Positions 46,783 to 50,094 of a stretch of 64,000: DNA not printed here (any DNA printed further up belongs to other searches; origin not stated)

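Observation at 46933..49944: PilB/GspE-type motor ATPase encoded as a covalent tandem of two complete ATPase modules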

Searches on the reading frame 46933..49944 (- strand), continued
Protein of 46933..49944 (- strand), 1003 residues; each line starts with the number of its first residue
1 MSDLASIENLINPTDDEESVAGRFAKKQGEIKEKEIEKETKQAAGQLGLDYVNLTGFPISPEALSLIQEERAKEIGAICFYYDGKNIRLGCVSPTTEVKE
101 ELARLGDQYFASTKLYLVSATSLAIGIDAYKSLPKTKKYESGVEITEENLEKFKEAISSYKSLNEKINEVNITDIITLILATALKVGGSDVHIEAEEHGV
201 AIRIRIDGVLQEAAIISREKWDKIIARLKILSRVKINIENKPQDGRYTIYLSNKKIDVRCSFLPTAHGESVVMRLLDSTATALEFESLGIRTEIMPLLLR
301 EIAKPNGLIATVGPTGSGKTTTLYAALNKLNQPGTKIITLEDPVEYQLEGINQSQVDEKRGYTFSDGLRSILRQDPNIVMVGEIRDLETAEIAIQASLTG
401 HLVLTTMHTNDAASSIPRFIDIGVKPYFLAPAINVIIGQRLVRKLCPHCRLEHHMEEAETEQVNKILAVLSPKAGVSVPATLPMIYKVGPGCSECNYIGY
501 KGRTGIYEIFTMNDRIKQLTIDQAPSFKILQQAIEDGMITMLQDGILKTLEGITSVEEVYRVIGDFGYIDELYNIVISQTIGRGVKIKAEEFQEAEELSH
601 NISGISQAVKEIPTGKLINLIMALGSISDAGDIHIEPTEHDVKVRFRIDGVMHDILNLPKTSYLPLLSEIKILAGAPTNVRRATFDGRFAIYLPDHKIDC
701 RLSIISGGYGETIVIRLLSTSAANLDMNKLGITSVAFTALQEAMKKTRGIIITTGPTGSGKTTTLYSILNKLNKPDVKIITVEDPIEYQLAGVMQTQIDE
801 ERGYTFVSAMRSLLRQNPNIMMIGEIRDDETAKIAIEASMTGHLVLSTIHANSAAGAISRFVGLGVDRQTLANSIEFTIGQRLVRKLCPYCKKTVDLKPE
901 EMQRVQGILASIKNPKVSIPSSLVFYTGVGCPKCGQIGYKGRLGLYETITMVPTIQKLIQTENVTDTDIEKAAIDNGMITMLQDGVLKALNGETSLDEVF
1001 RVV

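Call 35: find_encoding_contigs(protein=P0132, flank=10000, max_places=2)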
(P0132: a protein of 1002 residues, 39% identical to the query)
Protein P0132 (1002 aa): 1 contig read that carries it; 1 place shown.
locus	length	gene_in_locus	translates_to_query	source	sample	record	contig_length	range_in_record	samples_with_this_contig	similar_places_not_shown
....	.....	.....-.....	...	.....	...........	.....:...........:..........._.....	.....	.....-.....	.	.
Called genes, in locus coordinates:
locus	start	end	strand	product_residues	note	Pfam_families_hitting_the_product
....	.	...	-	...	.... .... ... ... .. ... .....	-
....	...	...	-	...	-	-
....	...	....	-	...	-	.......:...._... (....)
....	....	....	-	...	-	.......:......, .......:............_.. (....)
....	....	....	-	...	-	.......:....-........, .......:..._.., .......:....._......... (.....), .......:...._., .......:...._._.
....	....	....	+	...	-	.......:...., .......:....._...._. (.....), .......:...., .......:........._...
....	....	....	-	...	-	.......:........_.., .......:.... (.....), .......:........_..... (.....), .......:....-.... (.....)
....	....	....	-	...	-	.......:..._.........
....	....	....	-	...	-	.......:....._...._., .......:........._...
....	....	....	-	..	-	-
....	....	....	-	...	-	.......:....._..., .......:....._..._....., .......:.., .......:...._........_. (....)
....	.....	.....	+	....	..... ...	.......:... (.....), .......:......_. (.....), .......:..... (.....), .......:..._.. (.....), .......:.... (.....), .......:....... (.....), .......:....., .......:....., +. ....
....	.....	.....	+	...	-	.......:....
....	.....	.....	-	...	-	-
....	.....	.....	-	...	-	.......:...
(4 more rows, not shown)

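Call 36: list_cluster_members(proteins=[P0121, P0122, P0123, P0124, P0125, P0127, P0129, P0132, P0133, P0136])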
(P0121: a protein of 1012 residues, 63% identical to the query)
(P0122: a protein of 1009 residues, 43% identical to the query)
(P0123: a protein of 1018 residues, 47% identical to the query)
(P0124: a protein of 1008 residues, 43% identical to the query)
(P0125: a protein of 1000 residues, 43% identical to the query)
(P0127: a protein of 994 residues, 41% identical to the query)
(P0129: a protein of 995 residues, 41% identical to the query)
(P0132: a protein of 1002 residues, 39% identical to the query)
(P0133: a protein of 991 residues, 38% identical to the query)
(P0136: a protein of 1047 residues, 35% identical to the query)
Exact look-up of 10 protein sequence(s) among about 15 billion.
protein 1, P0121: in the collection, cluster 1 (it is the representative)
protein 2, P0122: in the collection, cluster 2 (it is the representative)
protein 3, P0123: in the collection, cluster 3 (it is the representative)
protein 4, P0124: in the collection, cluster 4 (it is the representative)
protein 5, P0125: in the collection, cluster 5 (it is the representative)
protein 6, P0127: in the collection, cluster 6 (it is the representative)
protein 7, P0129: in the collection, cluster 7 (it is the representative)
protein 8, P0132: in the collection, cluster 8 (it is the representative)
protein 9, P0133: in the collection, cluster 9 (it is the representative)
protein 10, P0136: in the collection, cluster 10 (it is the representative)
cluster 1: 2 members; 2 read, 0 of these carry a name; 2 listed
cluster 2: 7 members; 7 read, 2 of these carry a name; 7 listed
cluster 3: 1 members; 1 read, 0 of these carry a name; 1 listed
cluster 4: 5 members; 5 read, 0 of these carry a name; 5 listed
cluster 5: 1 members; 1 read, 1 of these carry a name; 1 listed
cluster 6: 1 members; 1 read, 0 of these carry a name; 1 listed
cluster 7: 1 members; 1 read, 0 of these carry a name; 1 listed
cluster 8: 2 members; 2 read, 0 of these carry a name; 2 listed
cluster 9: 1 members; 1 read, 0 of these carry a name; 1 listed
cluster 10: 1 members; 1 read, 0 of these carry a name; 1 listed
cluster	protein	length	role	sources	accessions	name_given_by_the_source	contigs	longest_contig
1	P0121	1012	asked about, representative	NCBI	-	-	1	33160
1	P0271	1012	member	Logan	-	-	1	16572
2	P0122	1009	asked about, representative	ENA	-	-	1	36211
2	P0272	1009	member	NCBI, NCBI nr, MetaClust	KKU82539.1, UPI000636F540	MAG: General secretory pathway protein E [Parcubacteria group bacterium GW2011_GWA2_47_8] | status=active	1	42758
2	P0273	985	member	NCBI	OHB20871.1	MAG: hypothetical protein A2666_04455, partial [Parcubacteria group bacterium ...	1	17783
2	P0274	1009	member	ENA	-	-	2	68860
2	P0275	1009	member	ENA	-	-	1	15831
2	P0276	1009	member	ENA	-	-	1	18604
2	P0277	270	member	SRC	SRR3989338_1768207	-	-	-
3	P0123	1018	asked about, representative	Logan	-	-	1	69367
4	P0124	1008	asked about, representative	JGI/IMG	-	-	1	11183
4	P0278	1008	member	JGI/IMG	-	-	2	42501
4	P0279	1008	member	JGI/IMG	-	-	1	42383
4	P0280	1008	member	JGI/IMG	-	-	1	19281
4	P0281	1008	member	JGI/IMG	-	-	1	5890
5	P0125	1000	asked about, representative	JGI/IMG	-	type II secretory ATPase GspE/PulE/Tfp pilus assembly ATPase PilB-like protein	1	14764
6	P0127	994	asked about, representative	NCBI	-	-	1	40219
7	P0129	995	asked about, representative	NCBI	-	-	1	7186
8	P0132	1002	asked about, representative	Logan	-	-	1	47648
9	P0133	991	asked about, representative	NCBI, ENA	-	-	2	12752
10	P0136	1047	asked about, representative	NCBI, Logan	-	-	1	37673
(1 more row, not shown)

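Call 37: find_encoding_contigs(protein=P0136, flank=10000, max_places=1)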
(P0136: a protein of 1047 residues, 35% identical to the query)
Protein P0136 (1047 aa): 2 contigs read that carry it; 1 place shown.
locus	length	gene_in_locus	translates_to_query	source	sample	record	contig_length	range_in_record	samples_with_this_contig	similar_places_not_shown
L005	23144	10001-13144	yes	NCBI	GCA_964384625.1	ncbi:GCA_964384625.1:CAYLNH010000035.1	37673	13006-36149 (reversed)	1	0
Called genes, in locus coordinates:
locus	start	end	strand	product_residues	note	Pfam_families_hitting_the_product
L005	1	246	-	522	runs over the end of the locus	PF00884:Sulfatase, PF01663:Phosphodiest (faint), PF16347:SGSH_C (weak)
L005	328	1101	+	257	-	PF03629:SASA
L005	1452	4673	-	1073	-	PF06452:CBM9_1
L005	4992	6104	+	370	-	PF01168:Ala_racemase_N, PF00842:Ala_racemase_C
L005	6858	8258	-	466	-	PF00884:Sulfatase, PF01663:Phosphodiest (faint), PF02995:DUF229 (faint), PF16347:SGSH_C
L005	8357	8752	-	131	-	-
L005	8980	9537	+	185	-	PF07638:Sigma70_ECF, PF04542:Sigma70_r2, PF08281:Sigma70_r4_2, PF04545:Sigma70_r4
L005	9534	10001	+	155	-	PF13490:zf-HC2 (weak), PF12728:HTH_17 (weak)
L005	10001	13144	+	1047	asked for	PF00482:T2SSF (weak), PF13191:AAA_16 (faint), PF00482:T2SSF, PF00437:T2SSE, PF13401:AAA_22 (faint), PF20720:nSTAND3 (faint), PF25199:nSTAND_NTPase5 (faint), PF00437:T2SSE, +1 more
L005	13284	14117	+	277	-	-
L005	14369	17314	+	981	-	-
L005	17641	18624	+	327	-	PF20030:bpMoxR, PF07726:AAA_3, PF07728:AAA_5, PF17863:AAA_lid_2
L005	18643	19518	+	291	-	PF01882:DUF58, PF13519:VWA_2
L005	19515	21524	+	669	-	PF07584:BatA (weak), PF13519:VWA_2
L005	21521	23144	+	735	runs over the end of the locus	-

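Call 38: find_encoding_contigs(protein=P0127, flank=10000, max_places=1)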
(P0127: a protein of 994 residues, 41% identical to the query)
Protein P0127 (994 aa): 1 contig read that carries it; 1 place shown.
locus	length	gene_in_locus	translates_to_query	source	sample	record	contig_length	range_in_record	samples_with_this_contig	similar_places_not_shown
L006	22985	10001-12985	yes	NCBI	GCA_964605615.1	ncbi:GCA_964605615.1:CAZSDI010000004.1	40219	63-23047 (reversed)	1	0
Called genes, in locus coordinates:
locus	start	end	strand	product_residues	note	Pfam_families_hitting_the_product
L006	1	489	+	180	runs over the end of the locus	PF07705:CARDB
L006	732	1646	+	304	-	PF13191:AAA_16 (weak), PF23569:NBD_SMAX1, PF05621:TniB (faint), PF13173:AAA_14 (faint), PF13401:AAA_22 (weak), PF00004:AAA, PF17871:AAA_lid_9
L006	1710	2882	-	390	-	-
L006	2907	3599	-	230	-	-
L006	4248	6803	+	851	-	PF20720:nSTAND3 (faint), PF17871:AAA_lid_9, PF00004:AAA, PF07724:AAA_2, PF07728:AAA_5, PF10431:ClpB_D2-small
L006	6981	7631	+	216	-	PF07690:MFS_1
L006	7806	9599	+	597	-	PF14716:HHH_8, PF14520:HHH_5 (weak), PF14792:DNA_pol_B_palm (weak), PF14791:DNA_pol_B_thumb, PF02811:PHP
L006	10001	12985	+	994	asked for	PF00437:T2SSE, PF25199:nSTAND_NTPase5 (faint), PF00004:AAA (faint), PF13173:AAA_14 (faint), PF13401:AAA_22 (faint), PF13604:AAA_30 (faint), PF20720:nSTAND3 (faint), PF00437:T2SSE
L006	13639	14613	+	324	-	PF05496:RuvB_N, PF00004:AAA, PF07728:AAA_5 (weak), PF17864:AAA_lid_4, PF05491:WHD_RuvB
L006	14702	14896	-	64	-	-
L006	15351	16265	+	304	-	PF02899:Phage_int_SAM_1, PF13102:Phage_int_SAM_5, PF13495:Phage_int_SAM_4, PF00589:Phage_integrase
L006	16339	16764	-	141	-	-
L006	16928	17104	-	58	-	-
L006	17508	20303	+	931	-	PF00133:tRNA-synt_1, PF01406:tRNA-synt_1e (faint), PF09334:tRNA-synt_1g, PF13603:tRNA-synt_1_2, PF00133:tRNA-synt_1, PF08264:Anticodon_1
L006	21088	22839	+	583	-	-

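Call 39: find_encoding_contigs(protein=P0274, flank=10000, max_places=1)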
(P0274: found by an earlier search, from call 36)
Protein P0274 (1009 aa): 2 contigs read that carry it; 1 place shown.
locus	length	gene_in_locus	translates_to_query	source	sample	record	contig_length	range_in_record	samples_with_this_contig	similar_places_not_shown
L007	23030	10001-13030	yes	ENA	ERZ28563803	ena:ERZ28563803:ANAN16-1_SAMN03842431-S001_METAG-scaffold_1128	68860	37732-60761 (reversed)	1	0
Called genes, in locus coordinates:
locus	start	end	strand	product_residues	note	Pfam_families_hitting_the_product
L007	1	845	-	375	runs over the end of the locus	PF11258:DUF3048, PF17479:DUF3048_C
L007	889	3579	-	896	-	PF02739:5_3_exonuc_N, PF01367:5_3_exonuc, PF22619:DNA_polI_exo1 (weak), PF00476:DNA_pol_A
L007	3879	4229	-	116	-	PF01934:HepT-like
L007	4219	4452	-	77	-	PF01909:NTP_transf_2, PF18765:Polbeta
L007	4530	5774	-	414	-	PF12704:MacB_PCD, PF02687:FtsX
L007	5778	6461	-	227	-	PF00005:ABC_tran, PF02463:SMC_N (faint), PF13304:AAA_21 (faint)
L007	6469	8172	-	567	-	PF25973:BSH_CzcB (faint), PF25984:BSH_YknX (faint)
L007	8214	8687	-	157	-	PF02367:TsaE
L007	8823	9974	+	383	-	PF01368:DHH (weak)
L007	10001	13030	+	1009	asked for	PF00437:T2SSE, PF03215:Rad17 (faint), PF25199:nSTAND_NTPase5 (faint), PF00004:AAA (faint), PF00005:ABC_tran (faint), PF12775:AAA_7 (faint), PF13173:AAA_14 (faint), PF00437:T2SSE, +5 more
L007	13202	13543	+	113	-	-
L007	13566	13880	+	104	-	-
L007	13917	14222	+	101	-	PF21956:DUF6922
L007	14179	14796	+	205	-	PF08843:AbiEii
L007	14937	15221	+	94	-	-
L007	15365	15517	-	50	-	-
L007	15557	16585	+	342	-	PF05496:RuvB_N, PF00004:AAA, PF07728:AAA_5, PF17864:AAA_lid_4, PF05491:WHD_RuvB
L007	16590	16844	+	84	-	-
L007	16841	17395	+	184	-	PF03703:bPH_2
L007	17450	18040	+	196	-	-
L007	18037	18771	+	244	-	PF08843:AbiEii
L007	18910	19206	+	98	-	-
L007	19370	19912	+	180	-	PF20772:TACO1_YebC_N, PF01709:Transcrip_reg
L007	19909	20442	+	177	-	PF02075:RuvC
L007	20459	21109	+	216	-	PF14402:7TM_transglut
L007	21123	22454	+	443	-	PF14397:ATPgrasp_ST, PF02655:ATP-grasp_3 (faint), PF08443:RimK (faint), PF05618:RimB-like (faint)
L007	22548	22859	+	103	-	PF04014:MazE_antitoxin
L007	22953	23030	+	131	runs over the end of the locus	PF13470:PIN_3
